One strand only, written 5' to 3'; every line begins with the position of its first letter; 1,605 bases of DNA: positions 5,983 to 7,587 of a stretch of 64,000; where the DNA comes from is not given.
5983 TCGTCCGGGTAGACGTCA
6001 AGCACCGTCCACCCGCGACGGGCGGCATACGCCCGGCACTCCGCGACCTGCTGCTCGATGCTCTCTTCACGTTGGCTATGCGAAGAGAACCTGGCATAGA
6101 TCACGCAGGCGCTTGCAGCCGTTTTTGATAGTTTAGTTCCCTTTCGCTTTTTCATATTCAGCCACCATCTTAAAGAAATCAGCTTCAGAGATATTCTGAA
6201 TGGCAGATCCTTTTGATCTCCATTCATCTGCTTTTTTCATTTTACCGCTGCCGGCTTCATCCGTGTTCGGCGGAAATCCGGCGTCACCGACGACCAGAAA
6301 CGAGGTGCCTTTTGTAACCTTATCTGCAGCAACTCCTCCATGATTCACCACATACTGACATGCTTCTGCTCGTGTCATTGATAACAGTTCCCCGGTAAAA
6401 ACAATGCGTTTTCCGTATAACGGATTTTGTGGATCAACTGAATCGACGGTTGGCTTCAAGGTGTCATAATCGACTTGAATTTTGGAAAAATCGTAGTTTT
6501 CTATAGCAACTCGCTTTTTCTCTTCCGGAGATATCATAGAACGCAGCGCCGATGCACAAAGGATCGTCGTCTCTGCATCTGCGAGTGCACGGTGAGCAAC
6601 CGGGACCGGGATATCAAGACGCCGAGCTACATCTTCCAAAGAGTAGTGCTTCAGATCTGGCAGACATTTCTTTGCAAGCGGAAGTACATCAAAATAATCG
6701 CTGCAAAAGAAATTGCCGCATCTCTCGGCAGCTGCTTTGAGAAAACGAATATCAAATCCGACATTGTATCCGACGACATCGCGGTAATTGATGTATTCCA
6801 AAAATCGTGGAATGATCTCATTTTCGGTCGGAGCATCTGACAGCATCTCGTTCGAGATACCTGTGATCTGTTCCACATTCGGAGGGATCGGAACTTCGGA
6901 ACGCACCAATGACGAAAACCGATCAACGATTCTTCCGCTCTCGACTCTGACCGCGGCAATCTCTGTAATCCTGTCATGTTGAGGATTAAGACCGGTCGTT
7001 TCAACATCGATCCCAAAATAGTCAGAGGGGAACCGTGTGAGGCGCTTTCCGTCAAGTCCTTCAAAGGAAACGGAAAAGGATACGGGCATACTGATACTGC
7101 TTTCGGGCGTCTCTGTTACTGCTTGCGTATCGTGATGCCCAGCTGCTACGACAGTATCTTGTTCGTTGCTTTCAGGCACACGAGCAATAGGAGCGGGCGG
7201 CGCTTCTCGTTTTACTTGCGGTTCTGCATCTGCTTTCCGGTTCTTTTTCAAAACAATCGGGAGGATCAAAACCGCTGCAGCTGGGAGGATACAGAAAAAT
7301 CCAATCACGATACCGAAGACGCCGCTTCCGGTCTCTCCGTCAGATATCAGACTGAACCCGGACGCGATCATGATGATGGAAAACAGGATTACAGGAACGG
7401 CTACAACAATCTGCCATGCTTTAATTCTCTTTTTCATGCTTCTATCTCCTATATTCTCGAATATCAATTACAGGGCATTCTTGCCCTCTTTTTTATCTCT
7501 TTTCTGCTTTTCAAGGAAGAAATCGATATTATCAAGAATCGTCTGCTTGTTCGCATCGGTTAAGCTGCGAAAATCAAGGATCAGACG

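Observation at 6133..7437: Membrane-tethered DEDDh exonuclease-BRCT protein co-transcribed with the prophage repressor: candidate superinfection-exclusion or defence gene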

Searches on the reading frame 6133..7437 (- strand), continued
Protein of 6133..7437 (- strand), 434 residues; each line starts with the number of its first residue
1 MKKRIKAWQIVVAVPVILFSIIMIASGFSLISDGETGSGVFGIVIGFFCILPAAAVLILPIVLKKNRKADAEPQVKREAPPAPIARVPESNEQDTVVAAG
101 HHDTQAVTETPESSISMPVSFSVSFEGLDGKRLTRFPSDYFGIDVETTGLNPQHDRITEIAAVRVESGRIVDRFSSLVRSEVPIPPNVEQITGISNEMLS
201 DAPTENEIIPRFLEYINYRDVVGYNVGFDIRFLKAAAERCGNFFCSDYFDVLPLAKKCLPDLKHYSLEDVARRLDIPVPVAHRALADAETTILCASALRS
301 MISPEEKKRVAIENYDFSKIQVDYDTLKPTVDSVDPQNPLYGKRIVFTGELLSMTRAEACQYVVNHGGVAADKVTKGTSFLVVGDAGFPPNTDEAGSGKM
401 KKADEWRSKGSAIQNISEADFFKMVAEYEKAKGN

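Call 59: get_annotated_region(hit=H3, flank=3500)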
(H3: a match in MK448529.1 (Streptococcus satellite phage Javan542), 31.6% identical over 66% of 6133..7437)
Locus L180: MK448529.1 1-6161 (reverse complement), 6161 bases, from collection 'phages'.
description: Streptococcus satellite phage Javan542, complete genome.
organism: Streptococcus satellite phage Javan542 (NCBI taxid 2558736)
taxonomy: Viruses
host: Streptococcus sanguinis 2908; source: -; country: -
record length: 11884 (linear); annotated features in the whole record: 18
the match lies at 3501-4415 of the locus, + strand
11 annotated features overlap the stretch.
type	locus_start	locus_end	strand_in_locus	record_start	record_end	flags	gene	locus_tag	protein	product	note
CDS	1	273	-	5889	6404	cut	-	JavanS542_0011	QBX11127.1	hypothetical protein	-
CDS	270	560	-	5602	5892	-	-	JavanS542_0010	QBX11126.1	hypothetical protein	FIG01114073: hypothetical protein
CDS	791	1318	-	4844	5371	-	-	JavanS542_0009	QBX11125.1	hypothetical protein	-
CDS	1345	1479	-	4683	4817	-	-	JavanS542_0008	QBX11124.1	hypothetical protein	-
CDS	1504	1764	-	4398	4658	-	-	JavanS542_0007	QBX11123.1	hypothetical protein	-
CDS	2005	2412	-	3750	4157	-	-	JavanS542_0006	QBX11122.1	hypothetical protein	-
CDS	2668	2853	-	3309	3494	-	-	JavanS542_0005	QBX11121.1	hypothetical protein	-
CDS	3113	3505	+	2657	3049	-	-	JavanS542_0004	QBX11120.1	hypothetical protein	-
CDS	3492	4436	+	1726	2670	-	-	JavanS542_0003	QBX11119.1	DinG family ATP-dependent helicase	DinG family ATP-dependent helicase YoaA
CDS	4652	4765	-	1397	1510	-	-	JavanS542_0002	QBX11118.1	hypothetical protein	-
CDS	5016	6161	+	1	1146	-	-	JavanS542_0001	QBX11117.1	integrase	integrase: site-specific recombinase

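Call 61: fold_search(model_id=the predicted structure, library=pdb)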
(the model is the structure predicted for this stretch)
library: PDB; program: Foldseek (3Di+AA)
matches with E <= 10: 681; with E <= 0.001: 276
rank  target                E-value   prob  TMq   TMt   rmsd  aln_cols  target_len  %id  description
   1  8h2f                  1.2e-14  1.00  0.36  0.89   2.0       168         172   28  Crystal structure of DnaQ domain in complex witn TMP of Streptococcus thermophilus strain DGCC 7710 (released 2023-09-13)
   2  8h18                  1.5e-14  1.00  0.36  0.89   2.5       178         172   28  Crystal structure of DnaQ domain of Streptococcus thermophilus strain DGCC 7710 (released 2023-09-13)
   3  9ii8_A                1.1e-13  1.00  0.35  0.17   1.7       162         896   33  Crystal structure of Staphylococcus aureus DinG protein in complex with ssDNA (released 2025-06-25)
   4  8zef_A                3.4e-13  1.00  0.36  0.18   1.6       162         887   33  Crystal structure of Staphylococcus aureus DinG protein in complex with ssDNA and Ca2+ (released 2025-05-21)
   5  2p1j_B                1.0e-12  1.00  0.31  0.75  14.5       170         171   35  Crystal structure of a polC-type DNA polymerase III exonuclease domain from Thermotoga maritima (released 2007-03-20)
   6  9qpc_A                1.2e-12  1.00  0.38  0.14   5.2       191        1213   25  DNA polymerase with inhibitor (released 2025-09-24)
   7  9qrn_A                1.7e-12  1.00  0.38  0.15   5.2       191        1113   25  DNA polymerase without DNA or inhibitor (released 2025-09-24)
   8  2p1j_A                3.7e-12  1.00  0.31  0.78   1.5       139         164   37  Crystal structure of a polC-type DNA polymerase III exonuclease domain from Thermotoga maritima (released 2007-03-20)
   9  2ido_A                2.9e-11  1.00  0.35  0.85   1.9       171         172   28  Structure of the E. coli Pol III epsilon-Hot proofreading complex (released 2006-11-14)
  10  2gui                  3.5e-11  1.00  0.34  0.82   2.2       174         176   28  Structure and Function of Cyclized Versions of the Proofreading Exonuclease Subunit of E. coli DNA Polymerase III (released 2007-03-13)
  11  2ido_C                4.9e-11  1.00  0.35  0.85   1.9       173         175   28  Structure of the E. coli Pol III epsilon-Hot proofreading complex (released 2006-11-14)
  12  4fzx_C                9.2e-11  1.00  0.32  0.79   4.6       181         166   27  Exonuclease X in complex with 3' overhanging duplex DNA (released 2013-07-03)
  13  1j53                  1.2e-10  1.00  0.34  0.81   2.0       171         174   28  Structure of the N-terminal Exonuclease Domain of the Epsilon Subunit of E.coli DNA Polymerase III at pH 8.5 (released 2002-10-16)
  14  8fyc_K                2.1e-10  1.00  0.34  0.85   2.3       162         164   34  Cryo-EM structure of Cas1:Cas2-DEDDh:half-site integration complex linear CRISPR repeat conformation (released 2023-05-03)
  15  1fxx                  4.1e-10  1.00  0.36  0.34  13.2       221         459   20  THE STRUCTURE OF EXONUCLEASE I SUGGESTS HOW PROCESSIVITY IS ACHIEVED (released 2000-12-06)
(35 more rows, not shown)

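Call 62: fold_search(model_id=the predicted structure, library=viral)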
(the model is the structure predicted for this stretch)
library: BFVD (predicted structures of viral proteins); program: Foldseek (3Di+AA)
matches with E <= 10: 368; with E <= 0.001: 78
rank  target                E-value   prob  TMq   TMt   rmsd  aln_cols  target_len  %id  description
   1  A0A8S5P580            7.5e-22  1.00  0.34  0.32  21.6       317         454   28  DNA polymerase III subunit alpha [Siphoviridae sp. ct3yx7]
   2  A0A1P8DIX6            1.1e-14  1.00  0.37  0.79   4.2       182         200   29  (no name in the UniProt tables at hand)
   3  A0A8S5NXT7            8.1e-13  1.00  0.36  0.50  17.1       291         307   22  DNA polymerase III subunit alpha [Siphoviridae sp. ct6bb17]
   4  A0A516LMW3            5.1e-11  1.00  0.34  0.35   4.8       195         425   24  (no name in the UniProt tables at hand)
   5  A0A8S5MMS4            5.7e-11  1.00  0.35  0.66   3.6       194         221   21  DEDDh [Siphoviridae sp. ctxc31]
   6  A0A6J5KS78            7.2e-11  1.00  0.36  0.12  16.1       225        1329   21  DNA-directed DNA polymerase [uncultured Caudovirales phage]
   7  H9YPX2                1.1e-10  1.00  0.27  0.25  26.4       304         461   21  (no name in the UniProt tables at hand)
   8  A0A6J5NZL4            1.8e-10  1.00  0.34  0.79   2.3       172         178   22  DnaQ DNA polymerase III, epsilon subunit and related 3'-5' exonucleases [uncultured Caudovirales phage]
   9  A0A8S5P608            2.3e-10  1.00  0.35  0.74   3.5       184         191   26  DNA polymerase III subunit alpha [Siphoviridae sp. ctsUY14]
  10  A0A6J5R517            2.7e-10  1.00  0.31  0.51  16.0       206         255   27  DnaQ DNA polymerase III, epsilon subunit and related 3'-5' exonucleases [uncultured Caudovirales phage]
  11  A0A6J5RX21            6.1e-10  1.00  0.36  0.75   3.2       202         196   19  DnaQ DNA polymerase III, epsilon subunit and related 3'-5' exonucleases [uncultured Caudovirales phage]
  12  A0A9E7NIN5            9.6e-10  1.00  0.33  0.44   4.0       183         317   27  DnaE-like DNA polymerase III alpha [Gordonia phage Finkle]
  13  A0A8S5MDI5            1.1e-09  1.00  0.36  0.75   3.6       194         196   20  DEDDh [Siphoviridae sp. ctYh54]
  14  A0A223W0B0            1.3e-09  1.00  0.32  0.50   8.1       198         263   21  Polymerase epsilon subunit [Agrobacterium phage Atu_ph07]
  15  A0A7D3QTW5            1.5e-09  1.00  0.35  0.14  23.7       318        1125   14  DNA 3'-5' helicase [Fadolivirus FV1/VV64]
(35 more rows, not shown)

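Call 63: find_encoding_contigs(protein=P0002, flank=3000, max_places=2)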
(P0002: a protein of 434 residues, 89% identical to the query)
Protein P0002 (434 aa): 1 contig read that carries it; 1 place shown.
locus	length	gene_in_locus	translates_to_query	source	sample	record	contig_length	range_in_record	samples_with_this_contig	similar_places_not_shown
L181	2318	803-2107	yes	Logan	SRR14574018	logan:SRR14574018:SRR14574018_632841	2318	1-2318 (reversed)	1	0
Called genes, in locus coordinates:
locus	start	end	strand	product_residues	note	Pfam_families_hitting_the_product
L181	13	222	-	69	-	PF13443:HTH_26, PF01381:HTH_3 (weak)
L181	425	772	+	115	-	-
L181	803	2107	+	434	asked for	PF00929:RNase_T, PF13482:RNase_H_2 (faint), PF16473:Rv2179c-like (weak), PF00533:BRCT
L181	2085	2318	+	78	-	?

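Call 68: search_protein_families(library=pfam, proteins=[P0007, P0018], max_evalue=0.1)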
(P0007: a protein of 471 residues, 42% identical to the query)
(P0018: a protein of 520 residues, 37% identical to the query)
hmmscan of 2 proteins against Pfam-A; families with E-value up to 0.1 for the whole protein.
P0007 (471 aa): 8 families
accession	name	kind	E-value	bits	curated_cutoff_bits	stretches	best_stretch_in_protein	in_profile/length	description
PF00929.31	RNase_T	-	4e-40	138.5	24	1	181-335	2-164/164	Exonuclease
PF00533.33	BRCT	-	1.4e-06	28.9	21.3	1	381-446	3-60/78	BRCA1 C Terminus (BRCT) domain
PF16473.11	Rv2179c-like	-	2e-06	28.1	27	1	180-334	3-172/177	3'-5' exoribonuclease Rv2179c-like domain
PF01612.26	DNA_pol_A_exo1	-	0.00088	19.6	23.6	1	243-317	63-131/173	3'-5' exonuclease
PF13482.12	RNase_H_2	-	0.0049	17.3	22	1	182-318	3-117/165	RNase_H superfamily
PF18136.6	DNApol_Exo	-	0.021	14.4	26.7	1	256-294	131-166/282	DNA mitochondrial polymerase exonuclease domain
PF04857.26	CAF1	-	0.037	13.7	24.2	0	232-285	204-234/320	CAF1 family ribonuclease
PF21762.3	DEDDh_C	-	0.069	13.7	27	0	259-334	109-184/188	DNA polymerase III subunit epsilon-like, C-terminal domain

P0018 (520 aa): 4 families
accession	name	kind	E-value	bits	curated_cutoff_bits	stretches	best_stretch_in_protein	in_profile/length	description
PF00929.31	RNase_T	-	1.5e-41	143.1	24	1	224-383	1-163/164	Exonuclease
PF00533.33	BRCT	-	1.5e-07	32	21.3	1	427-493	2-60/78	BRCA1 C Terminus (BRCT) domain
PF21762.3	DEDDh_C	-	3.5e-05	24.5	27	1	308-384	109-185/188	DNA polymerase III subunit epsilon-like, C-terminal domain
PF13482.12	RNase_H_2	-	0.0051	17.2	22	1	226-275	3-51/165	RNase_H superfamily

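Call 94: search_protein_families(library=padloc, proteins=[L003:5544-7322:+], max_evalue=0.00001)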
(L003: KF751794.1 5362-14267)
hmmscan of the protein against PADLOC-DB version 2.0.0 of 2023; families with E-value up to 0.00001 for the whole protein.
L003:5544-7322:+ (592 aa): 2 families
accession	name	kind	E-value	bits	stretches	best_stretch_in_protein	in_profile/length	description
PDLC05031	PDC-S49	-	7.5e-19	66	1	21-334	28-314/624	-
PDLC05029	PDC-S49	-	9.1e-06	22.7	0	19-521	25-503/619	-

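Call 95: search_protein_families(library=pfam, proteins=[L003:4922-5542:+], max_evalue=0.00001)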
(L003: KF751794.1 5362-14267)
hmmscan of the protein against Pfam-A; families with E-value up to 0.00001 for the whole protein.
L003:4922-5542:+ (206 aa): 0 families

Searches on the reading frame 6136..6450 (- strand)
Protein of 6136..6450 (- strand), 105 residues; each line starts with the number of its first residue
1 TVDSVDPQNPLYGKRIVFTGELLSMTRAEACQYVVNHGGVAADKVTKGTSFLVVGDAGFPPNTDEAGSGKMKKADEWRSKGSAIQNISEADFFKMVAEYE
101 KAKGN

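Call 99: search_solved_structures(query=window:6136-6450:-, max_evalue=1, show_alignments=4)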
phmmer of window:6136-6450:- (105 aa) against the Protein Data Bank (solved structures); distinct sequences matched with E-value up to 1: 10.
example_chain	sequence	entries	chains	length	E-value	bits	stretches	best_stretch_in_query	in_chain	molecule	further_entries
9vse_A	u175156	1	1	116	5.6e-05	26.6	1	10-58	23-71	DNA ligase A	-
2k6g_A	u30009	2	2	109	0.00037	23.9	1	8-75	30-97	Replication factor C subunit 1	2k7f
2ebu_A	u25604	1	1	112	0.00041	23.8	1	8-73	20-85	Replication factor C subunit 1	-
2owo_A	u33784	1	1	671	0.0049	20.4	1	6-58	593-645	DNA ligase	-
5tt5_A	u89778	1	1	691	0.0051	20.3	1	6-58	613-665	DNA ligase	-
7tib_A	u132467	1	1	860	0.058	16.9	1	9-77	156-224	Replication factor C subunit 1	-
7tfh_A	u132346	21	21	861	0.059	16.9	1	9-77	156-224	Replication factor C subunit 1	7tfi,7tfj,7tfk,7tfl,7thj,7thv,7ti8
8dqz_A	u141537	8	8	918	0.064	16.8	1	9-77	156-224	Replication factor C subunit 1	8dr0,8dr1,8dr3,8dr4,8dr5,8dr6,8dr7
2n57_A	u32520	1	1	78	0.081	16.4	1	27-52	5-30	Acyl carrier protein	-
1l7b_A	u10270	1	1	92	0.12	15.9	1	11-57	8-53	DNA LIGASE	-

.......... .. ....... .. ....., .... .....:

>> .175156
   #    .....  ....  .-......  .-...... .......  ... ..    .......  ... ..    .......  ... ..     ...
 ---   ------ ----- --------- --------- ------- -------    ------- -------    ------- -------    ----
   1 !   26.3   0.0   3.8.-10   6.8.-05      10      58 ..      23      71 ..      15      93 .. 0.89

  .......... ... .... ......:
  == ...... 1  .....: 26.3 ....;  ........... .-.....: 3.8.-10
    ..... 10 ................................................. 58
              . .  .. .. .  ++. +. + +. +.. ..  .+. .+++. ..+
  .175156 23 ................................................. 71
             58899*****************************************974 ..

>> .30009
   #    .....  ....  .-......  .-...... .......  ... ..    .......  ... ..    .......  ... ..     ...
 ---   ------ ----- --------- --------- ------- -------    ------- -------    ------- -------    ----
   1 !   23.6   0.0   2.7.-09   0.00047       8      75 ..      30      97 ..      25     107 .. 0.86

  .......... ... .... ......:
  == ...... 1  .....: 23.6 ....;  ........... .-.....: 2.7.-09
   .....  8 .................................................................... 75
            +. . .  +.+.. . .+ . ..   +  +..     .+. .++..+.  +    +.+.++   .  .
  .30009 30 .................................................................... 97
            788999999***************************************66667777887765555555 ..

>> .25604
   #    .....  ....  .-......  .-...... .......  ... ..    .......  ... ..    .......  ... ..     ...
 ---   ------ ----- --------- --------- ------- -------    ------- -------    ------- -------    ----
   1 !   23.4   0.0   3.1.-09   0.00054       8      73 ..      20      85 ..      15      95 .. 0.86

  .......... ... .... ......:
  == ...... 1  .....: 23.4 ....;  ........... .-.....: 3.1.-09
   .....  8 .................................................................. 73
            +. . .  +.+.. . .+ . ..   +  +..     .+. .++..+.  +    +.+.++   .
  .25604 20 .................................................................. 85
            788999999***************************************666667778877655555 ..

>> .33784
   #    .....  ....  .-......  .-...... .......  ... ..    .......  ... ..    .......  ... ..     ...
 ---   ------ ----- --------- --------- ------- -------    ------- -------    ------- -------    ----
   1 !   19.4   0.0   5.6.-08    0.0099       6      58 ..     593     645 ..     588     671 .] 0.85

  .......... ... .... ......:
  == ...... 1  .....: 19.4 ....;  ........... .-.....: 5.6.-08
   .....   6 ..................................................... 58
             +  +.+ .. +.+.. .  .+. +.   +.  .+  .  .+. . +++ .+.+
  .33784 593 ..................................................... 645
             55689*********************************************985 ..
